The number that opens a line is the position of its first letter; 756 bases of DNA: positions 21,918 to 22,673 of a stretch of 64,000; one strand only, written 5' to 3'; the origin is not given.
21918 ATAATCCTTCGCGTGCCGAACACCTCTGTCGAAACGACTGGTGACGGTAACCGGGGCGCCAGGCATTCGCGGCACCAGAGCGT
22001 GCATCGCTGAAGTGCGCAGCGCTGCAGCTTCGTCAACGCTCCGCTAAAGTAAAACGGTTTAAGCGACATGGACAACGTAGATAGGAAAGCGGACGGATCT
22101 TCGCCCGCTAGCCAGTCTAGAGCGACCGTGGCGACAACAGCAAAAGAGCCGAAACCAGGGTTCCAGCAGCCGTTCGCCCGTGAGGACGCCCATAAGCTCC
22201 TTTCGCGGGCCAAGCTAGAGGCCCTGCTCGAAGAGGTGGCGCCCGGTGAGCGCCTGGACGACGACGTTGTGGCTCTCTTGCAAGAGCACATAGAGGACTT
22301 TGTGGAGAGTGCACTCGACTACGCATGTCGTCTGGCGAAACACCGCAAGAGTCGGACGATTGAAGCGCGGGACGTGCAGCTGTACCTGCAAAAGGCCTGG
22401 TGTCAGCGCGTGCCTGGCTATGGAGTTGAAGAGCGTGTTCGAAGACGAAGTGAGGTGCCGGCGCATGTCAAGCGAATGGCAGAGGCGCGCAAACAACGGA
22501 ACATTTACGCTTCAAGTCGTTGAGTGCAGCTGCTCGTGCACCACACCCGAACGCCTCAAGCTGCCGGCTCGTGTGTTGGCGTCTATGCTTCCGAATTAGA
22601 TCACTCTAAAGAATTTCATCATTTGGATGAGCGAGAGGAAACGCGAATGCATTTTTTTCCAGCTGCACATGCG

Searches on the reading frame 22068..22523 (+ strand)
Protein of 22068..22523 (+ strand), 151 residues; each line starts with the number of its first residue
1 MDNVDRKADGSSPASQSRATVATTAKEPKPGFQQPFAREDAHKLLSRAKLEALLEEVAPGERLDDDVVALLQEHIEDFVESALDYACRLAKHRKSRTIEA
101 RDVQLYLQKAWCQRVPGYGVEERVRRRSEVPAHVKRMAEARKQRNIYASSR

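Call 66: search_protein_families(library=pfam, max_evalue=0.001, proteins=[window:22068-22523:+])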
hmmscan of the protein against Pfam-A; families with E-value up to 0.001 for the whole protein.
window:22068-22523:+ (151 aa): 3 families
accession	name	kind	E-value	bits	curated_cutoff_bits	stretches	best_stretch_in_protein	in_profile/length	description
PF03847.19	TFIID_20kDa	-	7.6e-21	74.8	27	1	46-111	1-66/68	Transcription initiation factor TFIID subunit A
PF00125.30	Histone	-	2.5e-08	34.7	26.4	1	55-108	63-120/122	Core histone H2A/H2B/H3/H4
PF00808.29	CBFD_NFYB_HMF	-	2.1e-06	28.3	21.4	1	60-105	18-63/65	Histone-like transcription factor (CBF/NF-Y) and archaeal histone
